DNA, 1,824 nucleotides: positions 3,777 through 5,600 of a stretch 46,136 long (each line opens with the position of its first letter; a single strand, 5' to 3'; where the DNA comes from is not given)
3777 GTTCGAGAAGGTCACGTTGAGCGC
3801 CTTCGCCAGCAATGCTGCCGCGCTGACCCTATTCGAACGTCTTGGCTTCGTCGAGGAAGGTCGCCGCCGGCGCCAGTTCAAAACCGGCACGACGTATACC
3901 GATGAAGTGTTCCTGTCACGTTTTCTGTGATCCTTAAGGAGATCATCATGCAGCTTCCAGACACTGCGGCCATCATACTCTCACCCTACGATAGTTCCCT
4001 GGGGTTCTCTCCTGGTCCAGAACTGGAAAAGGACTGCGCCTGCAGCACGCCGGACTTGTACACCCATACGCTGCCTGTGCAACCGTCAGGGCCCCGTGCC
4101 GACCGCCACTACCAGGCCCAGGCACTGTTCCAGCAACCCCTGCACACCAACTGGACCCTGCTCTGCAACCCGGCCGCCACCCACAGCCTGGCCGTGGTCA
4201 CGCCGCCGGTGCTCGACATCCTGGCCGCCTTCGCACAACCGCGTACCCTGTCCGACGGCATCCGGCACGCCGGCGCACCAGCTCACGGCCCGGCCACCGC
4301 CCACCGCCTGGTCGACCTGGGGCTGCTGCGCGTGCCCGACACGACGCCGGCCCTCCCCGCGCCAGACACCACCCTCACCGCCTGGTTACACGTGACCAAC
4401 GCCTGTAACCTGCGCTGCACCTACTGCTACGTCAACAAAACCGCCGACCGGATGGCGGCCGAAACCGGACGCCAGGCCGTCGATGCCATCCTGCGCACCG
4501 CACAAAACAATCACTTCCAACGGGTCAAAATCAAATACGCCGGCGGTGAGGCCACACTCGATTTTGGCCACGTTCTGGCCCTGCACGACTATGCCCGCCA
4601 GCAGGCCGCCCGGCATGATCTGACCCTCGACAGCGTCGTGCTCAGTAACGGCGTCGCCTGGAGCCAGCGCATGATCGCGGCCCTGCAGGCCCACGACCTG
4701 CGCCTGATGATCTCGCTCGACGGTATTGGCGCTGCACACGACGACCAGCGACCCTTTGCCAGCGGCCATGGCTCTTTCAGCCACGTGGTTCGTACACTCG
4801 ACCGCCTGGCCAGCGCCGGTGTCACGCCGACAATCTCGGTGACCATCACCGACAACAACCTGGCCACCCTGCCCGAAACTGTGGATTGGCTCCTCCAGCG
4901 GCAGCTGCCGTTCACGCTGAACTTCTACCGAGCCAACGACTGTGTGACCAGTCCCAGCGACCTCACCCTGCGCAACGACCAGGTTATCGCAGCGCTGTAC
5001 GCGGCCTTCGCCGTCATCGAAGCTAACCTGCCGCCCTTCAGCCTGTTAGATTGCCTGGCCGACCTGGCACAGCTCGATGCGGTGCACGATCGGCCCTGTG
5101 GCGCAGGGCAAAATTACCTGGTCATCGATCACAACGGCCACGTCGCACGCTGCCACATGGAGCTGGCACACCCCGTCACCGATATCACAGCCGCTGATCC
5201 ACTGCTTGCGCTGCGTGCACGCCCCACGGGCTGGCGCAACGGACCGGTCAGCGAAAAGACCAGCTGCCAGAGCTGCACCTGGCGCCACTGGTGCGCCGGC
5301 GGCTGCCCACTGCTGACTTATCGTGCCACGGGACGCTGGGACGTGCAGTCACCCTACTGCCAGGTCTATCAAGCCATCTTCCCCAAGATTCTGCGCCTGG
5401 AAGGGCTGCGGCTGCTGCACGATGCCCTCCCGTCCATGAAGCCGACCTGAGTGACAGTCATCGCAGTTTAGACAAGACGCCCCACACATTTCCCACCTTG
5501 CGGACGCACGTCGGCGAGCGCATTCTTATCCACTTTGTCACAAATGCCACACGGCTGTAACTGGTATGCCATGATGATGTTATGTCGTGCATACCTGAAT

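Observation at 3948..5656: rSAM/SPASM enzyme with 150-aa N-terminal extension but no detectable precursor peptide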

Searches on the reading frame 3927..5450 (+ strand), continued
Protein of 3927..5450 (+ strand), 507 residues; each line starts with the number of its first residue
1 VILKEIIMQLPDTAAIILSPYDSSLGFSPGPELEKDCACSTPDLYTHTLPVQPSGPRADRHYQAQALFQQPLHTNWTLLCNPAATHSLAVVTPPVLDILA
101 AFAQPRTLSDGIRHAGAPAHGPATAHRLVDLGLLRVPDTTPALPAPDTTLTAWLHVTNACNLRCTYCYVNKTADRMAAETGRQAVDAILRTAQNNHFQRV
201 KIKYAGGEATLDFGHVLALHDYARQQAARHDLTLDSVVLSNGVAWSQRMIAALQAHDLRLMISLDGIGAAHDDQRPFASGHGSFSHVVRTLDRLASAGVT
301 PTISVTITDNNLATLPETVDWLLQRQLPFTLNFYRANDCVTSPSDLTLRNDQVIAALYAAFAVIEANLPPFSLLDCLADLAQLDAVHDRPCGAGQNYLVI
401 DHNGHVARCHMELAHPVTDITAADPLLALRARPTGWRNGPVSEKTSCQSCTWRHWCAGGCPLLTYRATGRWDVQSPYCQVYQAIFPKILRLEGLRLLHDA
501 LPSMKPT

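Call 31: fold_search(model_id=the predicted structure, library=pdb)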
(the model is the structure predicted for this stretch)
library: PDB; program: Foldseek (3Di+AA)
matches with E <= 10: 1531; with E <= 0.001: 113
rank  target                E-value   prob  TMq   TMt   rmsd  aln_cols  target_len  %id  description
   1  5why_B                6.3e-19  1.00  0.62  0.72   6.2       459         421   19  Structural Insights into Thioether Bond Formation in the Biosynthesis of Sactipeptides (released 2017-07-26)
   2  5wgg_A                1.8e-18  1.00  0.62  0.69   6.6       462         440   19  Structural Insights into Thioether Bond Formation in the Biosynthesis of Sactipeptides (released 2017-07-26)
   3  5why_A                3.3e-18  1.00  0.62  0.73   6.1       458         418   18  Structural Insights into Thioether Bond Formation in the Biosynthesis of Sactipeptides (released 2017-07-26)
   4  4k39_A                5.3e-15  1.00  0.56  0.76   4.0       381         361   17  Native anSMEcpe with bound AdoMet and Cp18Cys peptide (released 2013-05-08)
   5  4k37_A                7.5e-15  1.00  0.54  0.73   4.2       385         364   17  Native anSMEcpe with bound AdoMet (released 2013-05-08)
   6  8vpo                  7.9e-15  1.00  0.64  0.71   5.2       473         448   12  X-Ray Crystal Structure of TigE from Paramaledivibacter caminithermalis (released 2024-02-07)
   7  4k37_B                1.0e-14  1.00  0.54  0.72   4.2       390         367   17  Native anSMEcpe with bound AdoMet (released 2013-05-08)
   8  4k36_A                1.0e-14  1.00  0.55  0.71   4.8       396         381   17  His6 tagged anSMEcpe with bound AdoMet (released 2013-05-08)
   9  4k36_B                1.9e-14  1.00  0.51  0.69   5.7       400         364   16  His6 tagged anSMEcpe with bound AdoMet (released 2013-05-08)
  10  9gmc_A                2.7e-14  1.00  0.57  0.75   4.5       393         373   18  Crystal structure of the complex formed between the radical SAM protein ChlB and the R3A mutant of ChlA (released 2025-06-25)
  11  9gmc_C                3.9e-14  1.00  0.55  0.72   5.4       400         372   18  Crystal structure of the complex formed between the radical SAM protein ChlB and the R3A mutant of ChlA (released 2025-06-25)
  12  4k39_B                4.7e-14  1.00  0.55  0.74   4.1       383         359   17  Native anSMEcpe with bound AdoMet and Cp18Cys peptide (released 2013-05-08)
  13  9gm3_C                4.9e-14  1.00  0.53  0.70   5.9       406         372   18  Crystal structure of the complex formed between the radical SAM protein ChlB and the leader region of its precursor su (released 2025-06-25)
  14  6efn                  5.2e-14  1.00  0.42  0.54  10.6       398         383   16  Structure of a RiPP maturase, SkfB (released 2018-10-24)
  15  4k38_A                1.3e-13  1.00  0.54  0.72   4.3       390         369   17  Native anSMEcpe with bound AdoMet and Kp18Cys peptide (released 2013-05-08)
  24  6c8v                  1.5e-08  1.00  0.41  0.62   7.7       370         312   17  X-ray structure of PqqE from Methylobacterium extorquens (released 2018-02-14)
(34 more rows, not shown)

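Call 33: search_protein_families(library=pfam, proteins=[L014:5264-6922:+, L013:1516-3495:+, L019:5400-7184:+, L002:16128-17369:-, L002:14621-16258:-, L006:3273-4964:+, L006:5360-6820:+, L002:11507-14602:-, L014:6931-9780:+], max_evalue=0.01)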
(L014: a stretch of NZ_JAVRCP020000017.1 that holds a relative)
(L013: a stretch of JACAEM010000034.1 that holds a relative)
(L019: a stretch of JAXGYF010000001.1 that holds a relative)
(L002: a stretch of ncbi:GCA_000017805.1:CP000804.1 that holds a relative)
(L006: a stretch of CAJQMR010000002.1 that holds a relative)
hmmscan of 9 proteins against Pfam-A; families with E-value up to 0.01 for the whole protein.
L014:5264-6922:+ (552 aa): 3 families
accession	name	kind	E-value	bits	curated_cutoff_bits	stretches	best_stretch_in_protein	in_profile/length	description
PF19962.4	EAD9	-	2.2e-16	59.8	25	1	4-63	3-62/62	Effector-associated domain 9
PF13401.12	AAA_22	-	0.00012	22.9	27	1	98-187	9-91/130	AAA domain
PF01637.24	ATPase_2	-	0.00074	19.8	33.2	1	78-144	1-71/225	ATPase domain predominantly from Archaea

L013:1516-3495:+ (659 aa): 3 families
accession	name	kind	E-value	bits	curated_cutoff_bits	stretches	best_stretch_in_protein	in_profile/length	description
PF13676.11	TIR_2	-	9.4e-12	45.9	28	1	6-115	1-103/122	TIR domain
PF13401.12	AAA_22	-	0.0019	19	27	1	200-287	8-91/130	AAA domain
PF24883.2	NPHP3_N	-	0.0059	17.2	24.8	0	198-280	23-107/164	Nephrocystin 3, N-terminal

L019:5400-7184:+ (594 aa): 1 family
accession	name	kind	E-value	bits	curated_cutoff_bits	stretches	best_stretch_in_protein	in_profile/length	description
PF14662.11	KASH_CCD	-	0.00092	19.7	43.3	1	4-80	43-120/191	Coiled-coil region of CCDC155 or KASH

L002:16128-17369:- (413 aa): 0 families

L002:14621-16258:- (545 aa): 1 family
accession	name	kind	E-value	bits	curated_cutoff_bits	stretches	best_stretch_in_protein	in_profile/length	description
PF13191.12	AAA_16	-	0.00033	21.6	32.6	1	94-224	2-105/167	AAA ATPase domain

L006:3273-4964:+ (563 aa): 1 family
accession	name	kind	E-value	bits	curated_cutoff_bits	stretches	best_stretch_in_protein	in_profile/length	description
PF00486.34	Trans_reg_C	-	4.3e-15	56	26.2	1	474-550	2-77/77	Transcriptional regulatory protein, C terminal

L006:5360-6820:+ (486 aa): 3 families
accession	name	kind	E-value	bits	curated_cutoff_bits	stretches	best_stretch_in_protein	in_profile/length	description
PF13191.12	AAA_16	-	3.2e-06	28.2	32.6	1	24-171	1-152/167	AAA ATPase domain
PF13401.12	AAA_22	-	0.00012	22.9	27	1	57-195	12-126/130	AAA domain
PF24883.2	NPHP3_N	-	0.006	17.2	24.8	0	57-147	29-114/164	Nephrocystin 3, N-terminal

L002:11507-14602:- (1031 aa): 3 families
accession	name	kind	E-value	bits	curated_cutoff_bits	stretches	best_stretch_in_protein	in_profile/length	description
PF13191.12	AAA_16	-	1.3e-08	35.9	32.6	1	16-157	2-144/167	AAA ATPase domain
PF13424.12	TPR_12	-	1e-07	32.5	30.1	1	657-729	2-76/77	Tetratricopeptide repeat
PF13374.12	TPR_10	-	0.0059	17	27.5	0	657-691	1-35/42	Tetratricopeptide repeat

L014:6931-9780:+ (949 aa): 15 families
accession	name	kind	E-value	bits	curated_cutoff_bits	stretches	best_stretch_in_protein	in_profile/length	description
PF13424.12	TPR_12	-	4.2e-15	56.1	30.1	3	539-599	8-69/77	Tetratricopeptide repeat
PF13401.12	AAA_22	-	5.9e-12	46.5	27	1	49-199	7-128/130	AAA domain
PF13191.12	AAA_16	-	3.2e-11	44.4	32.6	1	26-183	1-158/167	AAA ATPase domain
PF13181.12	TPR_8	-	2.1e-10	40.3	25.7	0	621-649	2-30/34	Tetratricopeptide repeat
PF01637.24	ATPase_2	-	7.2e-10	39.5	33.2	1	27-259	1-223/225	ATPase domain predominantly from Archaea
PF13374.12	TPR_10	-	8.2e-10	38.8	27.5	0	620-650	2-32/42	Tetratricopeptide repeat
PF05729.18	NACHT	-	1.5e-09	38.3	26.7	1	48-229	1-161/167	NACHT domain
PF20703.3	nSTAND1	-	4.4e-09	36.9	27.1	1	24-248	13-216/379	Novel STAND NTPase 1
PF00515.34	TPR_1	-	1.9e-07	31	27.8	1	622-648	3-29/34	Tetratricopeptide repeat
PF07719.23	TPR_2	-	3.2e-07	30.4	27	0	535-564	1-30/34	Tetratricopeptide repeat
PF00931.28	NB-ARC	-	2e-05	24.4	23.5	1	30-275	1-216/248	NB-ARC domain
PF25199.1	nSTAND_NTPase5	-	0.00024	21.4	34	0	36-98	31-93/145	Novel STAND NTPase 5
PF25201.1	nSTAND6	-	0.0012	19.4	27.7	1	29-106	3-74/148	Novel STAND NTPase 6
PF20720.3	nSTAND3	-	0.0028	17.8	27.2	0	43-155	13-105/155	Novel STAND NTPase 3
PF13428.12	TPR_14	-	0.0035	18.3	23.5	0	672-695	13-36/44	Tetratricopeptide repeat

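Call 37: find_encoding_contigs(protein=P0082, flank=8000, max_places=3)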
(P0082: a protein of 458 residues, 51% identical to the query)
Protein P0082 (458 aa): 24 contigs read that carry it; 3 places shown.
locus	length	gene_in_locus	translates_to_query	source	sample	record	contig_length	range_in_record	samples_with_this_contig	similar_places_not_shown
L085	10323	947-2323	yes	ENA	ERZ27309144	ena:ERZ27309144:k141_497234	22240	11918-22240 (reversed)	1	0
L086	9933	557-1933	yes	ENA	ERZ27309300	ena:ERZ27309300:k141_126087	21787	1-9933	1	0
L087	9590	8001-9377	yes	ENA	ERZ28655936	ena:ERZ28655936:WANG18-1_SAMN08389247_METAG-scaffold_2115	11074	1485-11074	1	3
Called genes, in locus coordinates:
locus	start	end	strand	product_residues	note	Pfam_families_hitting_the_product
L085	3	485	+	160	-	?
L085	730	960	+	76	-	-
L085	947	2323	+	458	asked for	PF04055:Radical_SAM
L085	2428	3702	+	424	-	PF01546:Peptidase_M20, PF07687:M20_dimer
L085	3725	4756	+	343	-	PF01933:CofD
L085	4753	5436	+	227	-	PF01983:CofC, PF12804:NTP_transf_3 (weak)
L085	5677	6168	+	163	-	PF03061:4HBT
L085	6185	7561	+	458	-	PF00512:HisKA, PF02518:HATPase_c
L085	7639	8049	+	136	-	PF00072:Response_reg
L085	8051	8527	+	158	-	-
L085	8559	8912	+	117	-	-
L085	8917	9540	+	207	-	PF01128:IspD, PF12804:NTP_transf_3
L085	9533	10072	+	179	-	PF10263:SprT-like (faint), PF01863:YgjP-like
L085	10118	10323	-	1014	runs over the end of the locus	PF02463:SMC_N (faint), PF13191:AAA_16 (faint), PF13555:AAA_29 (faint), PF20703:nSTAND1 (faint), PF17760:UvrA_inter, PF17755:UvrA_DNA-bind, PF00005:ABC_tran (weak)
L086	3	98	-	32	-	?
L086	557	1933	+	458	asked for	PF04055:Radical_SAM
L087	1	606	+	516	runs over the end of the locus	PF00486:Trans_reg_C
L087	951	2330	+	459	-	PF19960:EAD7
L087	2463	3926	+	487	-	-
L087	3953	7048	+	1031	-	PF13191:AAA_16 (weak), PF13374:TPR_10 (faint), PF13424:TPR_12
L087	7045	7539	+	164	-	PF13302:Acetyltransf_3, PF13420:Acetyltransf_4 (weak), PF00583:Acetyltransf_1, PF13673:Acetyltransf_10, PF13508:Acetyltransf_7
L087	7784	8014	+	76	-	-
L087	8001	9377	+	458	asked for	PF04055:Radical_SAM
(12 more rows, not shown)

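Call 38: find_encoding_contigs(protein=P0091, flank=8000, max_places=2)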
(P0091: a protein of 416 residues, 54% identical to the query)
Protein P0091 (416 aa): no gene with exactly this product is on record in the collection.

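Call 44: find_encoding_contigs(protein=P0066, flank=8000, max_places=2)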
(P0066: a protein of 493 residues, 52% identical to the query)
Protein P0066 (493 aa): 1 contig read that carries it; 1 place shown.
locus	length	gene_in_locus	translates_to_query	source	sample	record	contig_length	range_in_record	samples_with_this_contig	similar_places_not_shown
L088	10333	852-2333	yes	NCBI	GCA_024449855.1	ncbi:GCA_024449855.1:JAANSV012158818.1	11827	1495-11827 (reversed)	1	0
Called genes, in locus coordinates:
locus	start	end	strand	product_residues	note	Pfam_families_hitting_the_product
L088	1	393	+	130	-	?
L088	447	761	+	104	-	-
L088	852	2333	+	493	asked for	PF04055:Radical_SAM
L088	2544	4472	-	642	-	PF19974:TCAD9 (faint), PF00486:Trans_reg_C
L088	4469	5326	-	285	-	PF00072:Response_reg, PF20712:CyanoTRADDas_TM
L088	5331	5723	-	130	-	PF00072:Response_reg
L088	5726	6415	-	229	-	PF02518:HATPase_c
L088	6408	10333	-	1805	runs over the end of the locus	?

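Call 45: find_encoding_contigs(protein=P0105, flank=8000, max_places=2)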
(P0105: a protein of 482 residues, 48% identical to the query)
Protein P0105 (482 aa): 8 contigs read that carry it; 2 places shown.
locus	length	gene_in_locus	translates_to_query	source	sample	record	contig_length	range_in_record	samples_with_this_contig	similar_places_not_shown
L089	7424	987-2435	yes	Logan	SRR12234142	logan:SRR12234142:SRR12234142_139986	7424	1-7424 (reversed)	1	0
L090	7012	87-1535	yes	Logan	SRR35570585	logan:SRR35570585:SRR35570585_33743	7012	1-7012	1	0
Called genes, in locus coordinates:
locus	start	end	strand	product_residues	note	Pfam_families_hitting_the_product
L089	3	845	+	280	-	?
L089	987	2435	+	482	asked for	PF04055:Radical_SAM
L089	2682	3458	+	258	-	PF01145:Band_7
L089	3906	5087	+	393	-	PF01546:Peptidase_M20, PF07687:M20_dimer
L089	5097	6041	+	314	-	PF01933:CofD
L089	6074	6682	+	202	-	PF01983:CofC, PF12804:NTP_transf_3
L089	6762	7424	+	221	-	?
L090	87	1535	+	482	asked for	PF04055:Radical_SAM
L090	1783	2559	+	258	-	PF01145:Band_7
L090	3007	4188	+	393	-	PF01546:Peptidase_M20, PF07687:M20_dimer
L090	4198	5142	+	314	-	PF01933:CofD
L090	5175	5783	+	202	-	PF01983:CofC, PF12804:NTP_transf_3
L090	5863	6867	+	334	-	PF00296:Bac_luciferase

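Call 55: find_encoding_contigs(protein=P0006, flank=10000, max_places=2)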
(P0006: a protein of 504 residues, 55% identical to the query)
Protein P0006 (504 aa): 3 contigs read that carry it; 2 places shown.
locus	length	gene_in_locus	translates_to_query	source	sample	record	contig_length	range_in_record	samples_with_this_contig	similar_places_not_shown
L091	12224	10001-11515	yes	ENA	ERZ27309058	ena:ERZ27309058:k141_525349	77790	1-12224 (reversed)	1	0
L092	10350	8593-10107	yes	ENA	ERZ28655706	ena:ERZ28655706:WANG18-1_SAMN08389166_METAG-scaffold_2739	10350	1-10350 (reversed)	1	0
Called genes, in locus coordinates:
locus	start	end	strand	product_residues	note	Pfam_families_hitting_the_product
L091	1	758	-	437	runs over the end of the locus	PF01546:Peptidase_M20, PF07687:M20_dimer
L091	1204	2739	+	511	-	PF00486:Trans_reg_C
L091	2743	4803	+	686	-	-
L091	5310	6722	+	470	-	PF01637:ATPase_2 (faint), PF13191:AAA_16 (weak), PF24883:NPHP3_N (faint), PF13401:AAA_22 (faint)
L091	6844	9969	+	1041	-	PF13191:AAA_16, PF13424:TPR_12 (faint)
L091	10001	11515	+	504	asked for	PF04055:Radical_SAM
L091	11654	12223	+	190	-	?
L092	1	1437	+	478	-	?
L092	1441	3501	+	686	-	-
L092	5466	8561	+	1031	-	PF13191:AAA_16, PF13424:TPR_12 (faint)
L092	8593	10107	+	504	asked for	PF04055:Radical_SAM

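Call 65: list_cluster_members(proteins=[P0001, P0002, P0082])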
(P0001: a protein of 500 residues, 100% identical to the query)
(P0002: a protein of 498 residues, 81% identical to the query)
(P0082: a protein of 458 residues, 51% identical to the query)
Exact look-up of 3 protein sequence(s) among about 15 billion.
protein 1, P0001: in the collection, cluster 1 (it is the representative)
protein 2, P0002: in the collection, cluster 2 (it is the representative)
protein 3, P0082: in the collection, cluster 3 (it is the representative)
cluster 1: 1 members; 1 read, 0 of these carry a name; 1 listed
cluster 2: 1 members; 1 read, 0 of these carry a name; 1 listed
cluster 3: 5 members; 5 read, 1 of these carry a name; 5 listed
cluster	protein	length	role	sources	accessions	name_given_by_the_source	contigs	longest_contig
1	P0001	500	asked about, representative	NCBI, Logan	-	-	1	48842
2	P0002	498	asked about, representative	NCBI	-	-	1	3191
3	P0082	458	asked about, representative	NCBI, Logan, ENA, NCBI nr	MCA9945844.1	MAG: radical SAM protein [Anaerolineales bacterium] | radical SAM protein [Anaerolineales bacterium]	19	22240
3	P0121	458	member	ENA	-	-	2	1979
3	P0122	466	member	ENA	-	-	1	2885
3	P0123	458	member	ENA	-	-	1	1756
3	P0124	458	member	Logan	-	-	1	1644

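Call 79: search_protein_families(library=pfam, proteins=[L087:951-2330:+, L087:2463-3926:+, L091:2743-4803:+], max_evalue=0.001)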
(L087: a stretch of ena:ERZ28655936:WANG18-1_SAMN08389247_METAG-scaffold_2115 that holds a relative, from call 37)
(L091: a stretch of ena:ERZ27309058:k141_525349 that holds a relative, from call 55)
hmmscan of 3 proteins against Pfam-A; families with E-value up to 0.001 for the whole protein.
L087:951-2330:+ (459 aa): 1 family
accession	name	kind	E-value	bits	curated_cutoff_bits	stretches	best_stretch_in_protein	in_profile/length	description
PF19960.5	EAD7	-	3.1e-15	56.1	32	1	384-446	1-62/62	Effector-associated domain 7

L087:2463-3926:+ (487 aa): 2 families
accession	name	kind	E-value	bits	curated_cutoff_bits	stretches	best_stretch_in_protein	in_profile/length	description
PF13401.12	AAA_22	-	6e-05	23.8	27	1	47-190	5-124/130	AAA domain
PF13191.12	AAA_16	-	0.00024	22.1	32.6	0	21-161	1-145/167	AAA ATPase domain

L091:2743-4803:+ (686 aa): 1 family
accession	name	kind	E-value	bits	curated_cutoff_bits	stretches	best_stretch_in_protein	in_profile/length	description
PF20689.3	bDLD1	-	0.0004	21.1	25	1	9-94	7-92/105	Bacterial Death-like domain 1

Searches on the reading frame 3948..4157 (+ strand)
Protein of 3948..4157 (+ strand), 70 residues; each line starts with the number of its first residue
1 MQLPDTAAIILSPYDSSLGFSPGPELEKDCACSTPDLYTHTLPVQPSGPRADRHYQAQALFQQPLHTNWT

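Call 52: search_protein_families(library=ncbifam, proteins=[window:3948-4157:+], max_evalue=10)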
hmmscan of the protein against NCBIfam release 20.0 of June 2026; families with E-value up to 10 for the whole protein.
window:3948-4157:+ (70 aa): 0 families
